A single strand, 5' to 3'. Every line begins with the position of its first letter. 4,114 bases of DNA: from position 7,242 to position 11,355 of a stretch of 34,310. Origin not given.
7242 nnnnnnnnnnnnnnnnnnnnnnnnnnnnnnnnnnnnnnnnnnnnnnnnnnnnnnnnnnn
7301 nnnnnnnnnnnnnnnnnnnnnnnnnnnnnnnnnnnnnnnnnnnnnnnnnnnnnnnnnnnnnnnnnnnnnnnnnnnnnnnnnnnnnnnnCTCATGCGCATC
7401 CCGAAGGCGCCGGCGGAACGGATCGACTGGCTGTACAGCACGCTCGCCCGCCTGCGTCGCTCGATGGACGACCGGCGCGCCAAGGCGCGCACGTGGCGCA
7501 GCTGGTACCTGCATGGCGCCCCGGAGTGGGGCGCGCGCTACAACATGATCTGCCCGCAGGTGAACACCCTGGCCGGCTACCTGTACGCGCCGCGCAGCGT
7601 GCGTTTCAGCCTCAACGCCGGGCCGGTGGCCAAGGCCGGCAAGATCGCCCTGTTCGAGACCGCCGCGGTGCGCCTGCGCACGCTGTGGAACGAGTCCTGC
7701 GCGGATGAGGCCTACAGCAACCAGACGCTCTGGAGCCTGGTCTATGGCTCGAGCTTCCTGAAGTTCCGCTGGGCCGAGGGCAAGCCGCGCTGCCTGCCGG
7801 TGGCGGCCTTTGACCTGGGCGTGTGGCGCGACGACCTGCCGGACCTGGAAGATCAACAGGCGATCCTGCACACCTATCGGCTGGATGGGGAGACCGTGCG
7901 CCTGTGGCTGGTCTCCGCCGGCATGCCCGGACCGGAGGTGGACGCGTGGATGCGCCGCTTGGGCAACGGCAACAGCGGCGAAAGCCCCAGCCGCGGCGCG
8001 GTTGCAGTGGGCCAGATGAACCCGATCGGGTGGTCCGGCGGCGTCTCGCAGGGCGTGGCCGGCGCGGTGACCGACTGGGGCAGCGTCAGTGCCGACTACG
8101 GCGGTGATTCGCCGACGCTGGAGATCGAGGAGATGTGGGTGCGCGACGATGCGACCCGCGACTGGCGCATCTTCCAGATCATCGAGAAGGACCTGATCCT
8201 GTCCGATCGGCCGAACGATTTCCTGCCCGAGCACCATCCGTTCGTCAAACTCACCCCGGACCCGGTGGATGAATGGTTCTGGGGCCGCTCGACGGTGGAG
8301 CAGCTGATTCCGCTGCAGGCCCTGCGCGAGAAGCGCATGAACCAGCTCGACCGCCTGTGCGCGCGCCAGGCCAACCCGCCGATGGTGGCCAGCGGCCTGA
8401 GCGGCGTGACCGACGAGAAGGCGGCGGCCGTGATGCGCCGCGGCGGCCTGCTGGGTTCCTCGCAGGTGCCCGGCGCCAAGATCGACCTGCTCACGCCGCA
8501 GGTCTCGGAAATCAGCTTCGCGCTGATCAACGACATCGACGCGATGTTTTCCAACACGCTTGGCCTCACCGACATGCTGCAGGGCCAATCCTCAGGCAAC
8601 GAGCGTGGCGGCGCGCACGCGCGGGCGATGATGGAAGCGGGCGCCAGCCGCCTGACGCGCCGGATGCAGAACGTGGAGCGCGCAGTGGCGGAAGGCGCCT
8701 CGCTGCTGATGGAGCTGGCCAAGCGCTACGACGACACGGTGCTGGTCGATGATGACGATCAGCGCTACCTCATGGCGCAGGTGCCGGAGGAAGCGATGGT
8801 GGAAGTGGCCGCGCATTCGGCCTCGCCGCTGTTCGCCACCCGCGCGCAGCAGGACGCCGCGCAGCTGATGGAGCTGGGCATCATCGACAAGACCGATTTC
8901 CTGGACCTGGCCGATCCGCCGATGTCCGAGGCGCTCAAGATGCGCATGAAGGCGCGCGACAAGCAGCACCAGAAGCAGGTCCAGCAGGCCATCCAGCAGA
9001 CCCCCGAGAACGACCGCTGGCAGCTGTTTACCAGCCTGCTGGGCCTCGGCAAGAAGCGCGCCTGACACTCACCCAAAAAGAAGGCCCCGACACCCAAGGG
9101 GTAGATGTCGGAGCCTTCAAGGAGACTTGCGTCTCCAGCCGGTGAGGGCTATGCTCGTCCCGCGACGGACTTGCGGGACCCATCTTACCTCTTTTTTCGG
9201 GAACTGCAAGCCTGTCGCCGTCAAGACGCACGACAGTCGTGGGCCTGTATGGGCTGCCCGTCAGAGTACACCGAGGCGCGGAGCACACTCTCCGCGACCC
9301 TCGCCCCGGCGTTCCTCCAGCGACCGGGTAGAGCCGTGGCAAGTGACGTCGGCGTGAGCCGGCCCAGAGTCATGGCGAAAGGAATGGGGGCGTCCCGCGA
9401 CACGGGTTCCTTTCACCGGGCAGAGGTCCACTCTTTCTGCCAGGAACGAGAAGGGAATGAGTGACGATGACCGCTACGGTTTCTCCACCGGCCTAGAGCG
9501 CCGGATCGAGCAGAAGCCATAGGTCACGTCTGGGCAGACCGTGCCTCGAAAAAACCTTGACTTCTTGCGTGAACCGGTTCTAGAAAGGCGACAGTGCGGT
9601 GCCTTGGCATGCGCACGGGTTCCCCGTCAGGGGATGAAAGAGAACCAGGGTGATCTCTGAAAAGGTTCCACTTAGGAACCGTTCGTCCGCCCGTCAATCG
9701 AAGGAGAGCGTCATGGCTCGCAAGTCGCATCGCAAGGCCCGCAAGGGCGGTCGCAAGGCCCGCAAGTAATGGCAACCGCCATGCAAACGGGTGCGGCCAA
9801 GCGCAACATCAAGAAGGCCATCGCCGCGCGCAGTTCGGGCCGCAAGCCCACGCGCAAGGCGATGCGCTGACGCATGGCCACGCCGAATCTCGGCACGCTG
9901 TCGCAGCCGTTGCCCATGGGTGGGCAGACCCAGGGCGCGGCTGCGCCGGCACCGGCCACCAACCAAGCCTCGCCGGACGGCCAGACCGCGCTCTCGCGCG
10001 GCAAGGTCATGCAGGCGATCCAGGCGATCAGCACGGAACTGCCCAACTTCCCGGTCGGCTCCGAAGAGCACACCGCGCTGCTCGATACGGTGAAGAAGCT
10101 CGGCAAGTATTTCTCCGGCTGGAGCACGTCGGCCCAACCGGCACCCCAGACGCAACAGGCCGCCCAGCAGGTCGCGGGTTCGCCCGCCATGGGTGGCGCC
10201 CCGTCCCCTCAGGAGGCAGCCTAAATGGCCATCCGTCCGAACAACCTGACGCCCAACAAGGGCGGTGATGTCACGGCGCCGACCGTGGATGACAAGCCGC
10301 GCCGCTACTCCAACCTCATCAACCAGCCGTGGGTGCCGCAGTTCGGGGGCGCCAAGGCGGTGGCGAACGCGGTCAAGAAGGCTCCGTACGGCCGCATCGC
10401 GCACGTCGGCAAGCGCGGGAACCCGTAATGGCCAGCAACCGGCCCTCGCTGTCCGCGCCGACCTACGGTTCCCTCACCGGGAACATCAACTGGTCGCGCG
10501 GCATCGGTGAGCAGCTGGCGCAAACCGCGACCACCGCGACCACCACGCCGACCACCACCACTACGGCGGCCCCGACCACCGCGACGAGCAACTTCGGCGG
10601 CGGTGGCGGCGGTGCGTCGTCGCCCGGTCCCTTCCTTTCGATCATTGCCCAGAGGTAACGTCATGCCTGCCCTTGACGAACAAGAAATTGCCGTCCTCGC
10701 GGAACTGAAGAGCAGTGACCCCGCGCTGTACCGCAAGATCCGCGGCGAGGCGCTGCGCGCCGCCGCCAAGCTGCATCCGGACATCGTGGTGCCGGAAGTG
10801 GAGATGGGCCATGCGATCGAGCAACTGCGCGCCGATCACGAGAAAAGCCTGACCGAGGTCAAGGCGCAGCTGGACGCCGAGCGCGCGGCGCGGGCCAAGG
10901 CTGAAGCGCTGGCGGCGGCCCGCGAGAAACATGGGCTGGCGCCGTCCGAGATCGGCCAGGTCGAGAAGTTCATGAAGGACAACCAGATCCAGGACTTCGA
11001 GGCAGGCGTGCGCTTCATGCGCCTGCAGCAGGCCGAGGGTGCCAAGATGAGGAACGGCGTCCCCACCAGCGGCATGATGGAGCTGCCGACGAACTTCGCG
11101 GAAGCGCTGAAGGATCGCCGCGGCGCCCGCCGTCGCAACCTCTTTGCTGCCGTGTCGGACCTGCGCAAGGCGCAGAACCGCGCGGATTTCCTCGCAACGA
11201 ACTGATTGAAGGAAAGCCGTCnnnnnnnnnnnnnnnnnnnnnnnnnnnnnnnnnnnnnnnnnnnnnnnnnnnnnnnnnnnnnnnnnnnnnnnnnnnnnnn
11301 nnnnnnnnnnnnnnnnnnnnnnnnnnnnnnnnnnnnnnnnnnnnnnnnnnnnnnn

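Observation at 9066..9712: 647-nt hairpin-dense non-coding gap in the middle of the morphogenesis operon: candidate large structured RNA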

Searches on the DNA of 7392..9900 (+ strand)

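Call 5: search_rna_families(source=window, start=8900, end=9900, threshold=evalue, max_evalue=10, show_alignments=3)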
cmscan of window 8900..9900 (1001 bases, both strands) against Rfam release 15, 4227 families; matches with E-value up to 10: 7.
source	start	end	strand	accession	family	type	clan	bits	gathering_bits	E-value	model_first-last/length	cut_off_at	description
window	9078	9172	-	RF02232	sX13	Gene; sRNA;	-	19.7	50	0.34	1-115/115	no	Xanthomonadaceae sRNA sX13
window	9815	9868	-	RF03412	mir-1915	Gene; miRNA;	-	18.3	95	7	1-73/73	no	mir-1915 microRNA precursor family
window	9076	9142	-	RF02833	Scr3202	Gene; sRNA;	-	17.9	52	8.3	1-95/95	no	Streptomyces RNA 3202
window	9296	9350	-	RF02044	CDKN2B-AS_2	Gene; lncRNA;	-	16.7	50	0.89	1-46/46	no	CDKN2B antisense RNA 1 convserved region 2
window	9068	9109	-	RF00519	suhB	Gene; sRNA;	CL00108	13.6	41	7.9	1-77/77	no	Makes More Granules Regulator RNA (mmgR)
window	9581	9659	-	RF02232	sX13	Gene; sRNA;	-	13.5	50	9.1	1-115/115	no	Xanthomonadaceae sRNA sX13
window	9736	9763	+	RF02684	Twister-P5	Gene; ribozyme;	CL00120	13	37.6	9.5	1-58/58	no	Type-P5 twister ribozyme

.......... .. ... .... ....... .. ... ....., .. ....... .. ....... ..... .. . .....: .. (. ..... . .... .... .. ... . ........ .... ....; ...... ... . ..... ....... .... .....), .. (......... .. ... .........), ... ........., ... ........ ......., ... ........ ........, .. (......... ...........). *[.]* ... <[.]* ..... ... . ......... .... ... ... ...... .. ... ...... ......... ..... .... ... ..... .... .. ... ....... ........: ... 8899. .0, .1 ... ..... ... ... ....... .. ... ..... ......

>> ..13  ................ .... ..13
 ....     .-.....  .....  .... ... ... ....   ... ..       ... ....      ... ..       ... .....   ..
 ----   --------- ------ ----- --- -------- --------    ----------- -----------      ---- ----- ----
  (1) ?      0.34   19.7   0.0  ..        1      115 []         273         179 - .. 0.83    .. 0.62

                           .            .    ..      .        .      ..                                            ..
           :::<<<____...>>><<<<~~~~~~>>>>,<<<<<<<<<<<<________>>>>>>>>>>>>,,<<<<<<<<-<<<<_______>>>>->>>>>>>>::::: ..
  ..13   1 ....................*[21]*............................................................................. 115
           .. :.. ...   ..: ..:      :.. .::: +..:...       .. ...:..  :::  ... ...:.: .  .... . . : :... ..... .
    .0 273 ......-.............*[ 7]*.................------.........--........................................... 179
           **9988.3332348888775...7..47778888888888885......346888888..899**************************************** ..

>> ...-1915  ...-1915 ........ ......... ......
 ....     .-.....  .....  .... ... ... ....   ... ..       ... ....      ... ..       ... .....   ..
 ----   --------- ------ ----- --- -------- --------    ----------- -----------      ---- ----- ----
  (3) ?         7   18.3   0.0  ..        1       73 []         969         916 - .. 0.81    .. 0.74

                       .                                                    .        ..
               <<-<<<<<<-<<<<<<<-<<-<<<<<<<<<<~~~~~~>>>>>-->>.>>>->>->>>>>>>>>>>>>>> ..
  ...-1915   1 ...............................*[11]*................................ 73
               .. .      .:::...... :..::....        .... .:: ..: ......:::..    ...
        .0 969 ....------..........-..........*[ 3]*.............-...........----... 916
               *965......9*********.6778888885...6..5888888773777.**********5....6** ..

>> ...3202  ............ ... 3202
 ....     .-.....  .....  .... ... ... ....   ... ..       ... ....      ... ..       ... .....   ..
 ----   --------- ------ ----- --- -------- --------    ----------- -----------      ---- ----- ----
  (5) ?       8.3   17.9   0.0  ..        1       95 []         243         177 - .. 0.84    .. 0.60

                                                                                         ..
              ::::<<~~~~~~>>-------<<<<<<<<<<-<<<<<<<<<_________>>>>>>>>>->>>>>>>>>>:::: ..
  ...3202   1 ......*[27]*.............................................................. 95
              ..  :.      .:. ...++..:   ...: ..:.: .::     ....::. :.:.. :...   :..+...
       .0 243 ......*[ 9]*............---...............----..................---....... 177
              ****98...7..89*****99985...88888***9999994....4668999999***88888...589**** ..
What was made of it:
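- On Any Rfam 15 family (including GOLLD, ROOL, HEARO, OLE, group I/II introns, RNase P, tmRNA, riboswitches and small ribozymes): At E<=10 over 8900-9900 there are only weak chance-level hits (call 5).
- On sX13 sRNA: The window scores 19.7 bits with E = 0.34 (call 5).
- Closest known: sX13 and other sRNAs with C-rich loops. Same: The best, though weak, Rfam hit covers exactly this transcript (9078-9172, minus strand; call 5).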

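Call 7: search_dna_similar(query=window:9066-9712:+, collection=phages, mode=distant, max_rows=40)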
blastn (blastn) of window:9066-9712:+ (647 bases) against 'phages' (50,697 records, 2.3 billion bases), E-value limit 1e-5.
No match.

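Call 60: search_rna_families(sources=[L001, L002, L003, L004, L009, L016], threshold=evalue, max_evalue=10)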
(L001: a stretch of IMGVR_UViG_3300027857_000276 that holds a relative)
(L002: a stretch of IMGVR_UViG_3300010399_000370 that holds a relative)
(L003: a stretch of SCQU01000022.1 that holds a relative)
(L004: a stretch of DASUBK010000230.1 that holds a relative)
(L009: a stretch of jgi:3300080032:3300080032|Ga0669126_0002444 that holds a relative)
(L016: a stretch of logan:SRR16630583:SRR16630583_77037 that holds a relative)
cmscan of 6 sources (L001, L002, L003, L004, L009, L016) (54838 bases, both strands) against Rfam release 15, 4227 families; matches with E-value up to 10: 3.
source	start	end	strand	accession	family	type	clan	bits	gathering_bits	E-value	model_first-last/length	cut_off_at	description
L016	316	396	-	RF04279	mir-H20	Gene; miRNA;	CL00141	25.7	99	1.7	1-82/82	no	mir-H20 microRNA precursor family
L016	323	390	+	RF03610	mir-H7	Gene; miRNA;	CL00141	25.6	94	3.6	1-69/69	no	mir-H7 microRNA precursor family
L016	8127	8197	+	RF01189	sn1502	Gene; snRNA; snoRNA; CD-box;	-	22.5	60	3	1-87/87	no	Small nucleolar RNA sn1502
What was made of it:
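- On Any Rfam 15 family (including GOLLD, ROOL, HEARO, OLE, group I/II introns, RNase P, tmRNA, riboswitches and small ribozymes): Nothing falls in the gaps of six homologous loci (call 60).
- On sX13 sRNA: Homologous loci give no hit (call 60).
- Closest known: sX13 and other sRNAs with C-rich loops. Different: There is no hit in six homologous loci (call 60).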

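Call 75: search_dna_similar(query=window:9066-9600:+, collection=plasmids, mode=distant, max_evalue=0.01, max_rows=10)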
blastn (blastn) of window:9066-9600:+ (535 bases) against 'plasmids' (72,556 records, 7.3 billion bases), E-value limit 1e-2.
No match.
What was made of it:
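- Closest known: ColE1 RNA I / RNA II and phage antisense RNAs such as lambda OOP and P22 sar. Different: There is no sequence similarity to plasmids (call 75).
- There is no similarity to any plasmid replicon (call 75).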

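Call 81: search_dna_similar(query=window:9205-9545:+, collection=ecoli_genomes, mode=distant, max_evalue=10, max_rows=8)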
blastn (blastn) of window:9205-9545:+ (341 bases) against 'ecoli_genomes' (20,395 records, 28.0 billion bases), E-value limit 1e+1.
No match.

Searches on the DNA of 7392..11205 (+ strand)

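Call 8: search_dna_similar(query=window:7392-11205:+, collection=phages, mode=near, max_rows=30)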
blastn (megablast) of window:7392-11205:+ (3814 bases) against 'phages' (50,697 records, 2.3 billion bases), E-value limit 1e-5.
No match.
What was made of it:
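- Tried and rejected: BLAST of the gap against GenBank phages, PLSDB plasmids and E. coli genomes (calls 7, 8, 75, 81).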

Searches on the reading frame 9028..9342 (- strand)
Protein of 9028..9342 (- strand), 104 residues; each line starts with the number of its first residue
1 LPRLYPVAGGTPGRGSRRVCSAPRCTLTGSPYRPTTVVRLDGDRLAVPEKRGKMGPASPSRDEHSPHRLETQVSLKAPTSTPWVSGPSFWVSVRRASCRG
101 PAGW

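Call 9: search_protein_families(library=phrogs, proteins=[window:9028-9342:-], max_evalue=0.01)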
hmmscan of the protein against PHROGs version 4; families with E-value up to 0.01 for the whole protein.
window:9028-9342:- (104 aa): 0 families

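Call 10: search_protein_families(library=pfam, proteins=[window:9028-9342:-], max_evalue=0.01)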
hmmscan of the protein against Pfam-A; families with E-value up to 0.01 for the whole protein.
window:9028-9342:- (104 aa): 0 families
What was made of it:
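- Checked: ORF 9105-9464 and the minus-strand ORFs have no Pfam or PHROG hit (calls 9, 10).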
